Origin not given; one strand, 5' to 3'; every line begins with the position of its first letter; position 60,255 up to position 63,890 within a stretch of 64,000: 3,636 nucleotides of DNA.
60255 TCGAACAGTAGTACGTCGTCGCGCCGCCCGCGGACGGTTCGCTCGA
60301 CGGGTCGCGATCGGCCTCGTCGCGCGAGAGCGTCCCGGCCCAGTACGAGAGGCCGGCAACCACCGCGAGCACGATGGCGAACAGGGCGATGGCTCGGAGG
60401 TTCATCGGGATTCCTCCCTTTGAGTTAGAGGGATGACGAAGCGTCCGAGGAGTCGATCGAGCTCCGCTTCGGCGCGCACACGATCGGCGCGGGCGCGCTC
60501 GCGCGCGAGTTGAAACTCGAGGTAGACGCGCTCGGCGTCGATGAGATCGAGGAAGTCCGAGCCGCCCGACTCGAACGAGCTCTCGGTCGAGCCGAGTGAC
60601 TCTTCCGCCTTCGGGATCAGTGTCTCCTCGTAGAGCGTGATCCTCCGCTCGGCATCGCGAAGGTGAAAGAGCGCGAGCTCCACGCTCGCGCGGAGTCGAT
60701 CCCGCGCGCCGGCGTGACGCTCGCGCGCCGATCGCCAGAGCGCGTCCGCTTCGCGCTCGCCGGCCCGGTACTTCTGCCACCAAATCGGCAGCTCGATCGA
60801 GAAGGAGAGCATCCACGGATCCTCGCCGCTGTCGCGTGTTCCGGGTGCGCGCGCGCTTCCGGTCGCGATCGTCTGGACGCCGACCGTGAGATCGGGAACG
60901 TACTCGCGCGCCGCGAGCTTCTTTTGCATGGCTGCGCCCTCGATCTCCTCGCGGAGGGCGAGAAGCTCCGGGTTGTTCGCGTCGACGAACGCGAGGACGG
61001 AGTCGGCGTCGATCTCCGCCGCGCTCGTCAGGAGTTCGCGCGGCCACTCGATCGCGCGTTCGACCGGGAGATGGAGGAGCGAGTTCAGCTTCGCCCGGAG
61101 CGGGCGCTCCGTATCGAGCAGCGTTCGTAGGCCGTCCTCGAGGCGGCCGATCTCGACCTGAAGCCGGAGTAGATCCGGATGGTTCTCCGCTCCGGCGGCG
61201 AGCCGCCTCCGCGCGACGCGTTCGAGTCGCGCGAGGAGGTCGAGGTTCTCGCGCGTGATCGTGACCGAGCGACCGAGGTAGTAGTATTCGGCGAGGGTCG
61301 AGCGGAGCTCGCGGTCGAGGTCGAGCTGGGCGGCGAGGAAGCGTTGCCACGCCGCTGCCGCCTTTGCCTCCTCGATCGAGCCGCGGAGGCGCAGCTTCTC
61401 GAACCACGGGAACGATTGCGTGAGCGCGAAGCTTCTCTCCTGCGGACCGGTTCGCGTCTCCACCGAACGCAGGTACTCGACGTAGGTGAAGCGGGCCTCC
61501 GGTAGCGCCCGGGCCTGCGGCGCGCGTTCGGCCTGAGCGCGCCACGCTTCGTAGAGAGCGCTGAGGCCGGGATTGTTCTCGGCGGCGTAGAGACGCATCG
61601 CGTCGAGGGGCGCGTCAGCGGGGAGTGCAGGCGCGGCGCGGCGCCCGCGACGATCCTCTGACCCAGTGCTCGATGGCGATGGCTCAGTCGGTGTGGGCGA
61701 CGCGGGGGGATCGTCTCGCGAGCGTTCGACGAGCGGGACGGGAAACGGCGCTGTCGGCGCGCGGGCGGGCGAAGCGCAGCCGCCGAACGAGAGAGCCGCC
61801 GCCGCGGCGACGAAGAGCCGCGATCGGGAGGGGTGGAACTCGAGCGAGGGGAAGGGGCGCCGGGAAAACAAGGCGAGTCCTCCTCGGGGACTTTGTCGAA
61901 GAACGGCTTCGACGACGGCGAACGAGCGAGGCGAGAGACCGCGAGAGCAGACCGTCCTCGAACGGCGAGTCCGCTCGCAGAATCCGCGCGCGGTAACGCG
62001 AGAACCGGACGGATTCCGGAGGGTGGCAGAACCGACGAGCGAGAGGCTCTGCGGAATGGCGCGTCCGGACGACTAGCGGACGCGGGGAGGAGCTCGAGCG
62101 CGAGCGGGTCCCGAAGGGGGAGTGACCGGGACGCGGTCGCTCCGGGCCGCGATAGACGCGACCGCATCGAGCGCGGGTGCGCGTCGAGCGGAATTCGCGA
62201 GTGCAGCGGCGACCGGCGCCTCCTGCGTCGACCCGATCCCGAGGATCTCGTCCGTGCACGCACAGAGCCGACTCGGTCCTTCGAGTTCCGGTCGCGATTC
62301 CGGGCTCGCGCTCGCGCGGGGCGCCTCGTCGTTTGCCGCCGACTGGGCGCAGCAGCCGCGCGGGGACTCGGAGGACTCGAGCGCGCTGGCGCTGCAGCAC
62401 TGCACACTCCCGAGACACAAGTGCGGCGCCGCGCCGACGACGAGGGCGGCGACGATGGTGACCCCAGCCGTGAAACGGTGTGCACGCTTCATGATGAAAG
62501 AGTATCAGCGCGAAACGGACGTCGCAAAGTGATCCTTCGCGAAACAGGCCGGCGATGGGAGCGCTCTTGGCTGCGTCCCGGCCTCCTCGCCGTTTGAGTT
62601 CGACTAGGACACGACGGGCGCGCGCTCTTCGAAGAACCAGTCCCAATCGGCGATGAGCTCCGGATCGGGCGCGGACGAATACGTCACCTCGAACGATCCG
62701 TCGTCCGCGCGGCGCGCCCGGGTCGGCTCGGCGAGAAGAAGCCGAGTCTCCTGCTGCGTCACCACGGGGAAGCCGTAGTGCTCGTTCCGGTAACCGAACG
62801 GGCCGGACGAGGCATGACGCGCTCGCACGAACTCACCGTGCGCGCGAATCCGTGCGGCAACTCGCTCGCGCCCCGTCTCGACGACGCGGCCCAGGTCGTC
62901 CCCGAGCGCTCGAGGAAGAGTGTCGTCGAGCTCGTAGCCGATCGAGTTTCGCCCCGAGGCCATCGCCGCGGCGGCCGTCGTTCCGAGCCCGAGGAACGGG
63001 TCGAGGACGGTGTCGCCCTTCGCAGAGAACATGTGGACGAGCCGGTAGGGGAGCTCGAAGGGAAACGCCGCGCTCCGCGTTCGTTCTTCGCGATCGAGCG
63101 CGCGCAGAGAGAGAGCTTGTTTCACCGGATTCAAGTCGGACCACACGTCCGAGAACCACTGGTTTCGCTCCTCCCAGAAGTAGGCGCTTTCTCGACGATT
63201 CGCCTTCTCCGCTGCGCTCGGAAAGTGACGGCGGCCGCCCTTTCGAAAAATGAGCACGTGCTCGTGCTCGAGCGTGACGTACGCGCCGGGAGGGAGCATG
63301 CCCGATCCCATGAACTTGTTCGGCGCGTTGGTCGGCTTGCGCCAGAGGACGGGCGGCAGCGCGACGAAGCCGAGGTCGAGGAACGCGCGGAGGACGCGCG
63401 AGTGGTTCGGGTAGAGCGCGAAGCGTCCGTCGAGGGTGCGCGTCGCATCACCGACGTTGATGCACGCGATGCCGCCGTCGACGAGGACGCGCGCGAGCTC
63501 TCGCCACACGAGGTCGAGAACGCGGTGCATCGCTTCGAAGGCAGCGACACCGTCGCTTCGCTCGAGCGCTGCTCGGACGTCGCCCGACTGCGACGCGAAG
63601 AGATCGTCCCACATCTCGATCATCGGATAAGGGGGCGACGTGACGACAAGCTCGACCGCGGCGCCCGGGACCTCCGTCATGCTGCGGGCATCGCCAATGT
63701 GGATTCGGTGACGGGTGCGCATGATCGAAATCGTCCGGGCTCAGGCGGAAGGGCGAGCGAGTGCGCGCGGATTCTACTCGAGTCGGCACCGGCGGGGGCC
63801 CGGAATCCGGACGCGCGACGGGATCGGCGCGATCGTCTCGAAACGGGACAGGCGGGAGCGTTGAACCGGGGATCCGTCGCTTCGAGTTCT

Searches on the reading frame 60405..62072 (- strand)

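Call 22: search_protein_families(library=pfam, proteins=[window:60405-62072:-], max_evalue=0.00001)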
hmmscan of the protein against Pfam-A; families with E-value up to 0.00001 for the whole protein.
window:60405-62072:- (556 aa): 1 family
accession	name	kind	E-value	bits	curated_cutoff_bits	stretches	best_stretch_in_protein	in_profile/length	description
PF02321.23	OEP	-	3.9e-42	144.6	22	2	359-543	4-187/187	Outer membrane efflux protein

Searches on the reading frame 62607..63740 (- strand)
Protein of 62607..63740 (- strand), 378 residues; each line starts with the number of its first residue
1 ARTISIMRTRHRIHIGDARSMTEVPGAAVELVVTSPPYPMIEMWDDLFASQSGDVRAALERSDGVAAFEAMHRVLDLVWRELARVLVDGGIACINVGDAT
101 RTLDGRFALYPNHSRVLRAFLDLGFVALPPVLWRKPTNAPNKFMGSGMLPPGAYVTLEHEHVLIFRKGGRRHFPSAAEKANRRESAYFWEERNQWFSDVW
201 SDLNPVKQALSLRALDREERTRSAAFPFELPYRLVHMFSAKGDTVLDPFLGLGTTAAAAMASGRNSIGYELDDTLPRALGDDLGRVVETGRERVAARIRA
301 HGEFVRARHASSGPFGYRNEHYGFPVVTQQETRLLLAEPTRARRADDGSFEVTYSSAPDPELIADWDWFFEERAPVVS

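Call 22: search_protein_families(library=pfam, proteins=[window:62607-63740:-], max_evalue=0.00001)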
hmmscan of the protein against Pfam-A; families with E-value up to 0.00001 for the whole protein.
window:62607-63740:- (378 aa): 1 family
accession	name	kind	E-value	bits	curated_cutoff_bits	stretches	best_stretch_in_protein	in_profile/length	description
PF01555.25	N6_N4_Mtase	-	1.4e-36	127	26.7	1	29-273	1-213/221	DNA methylase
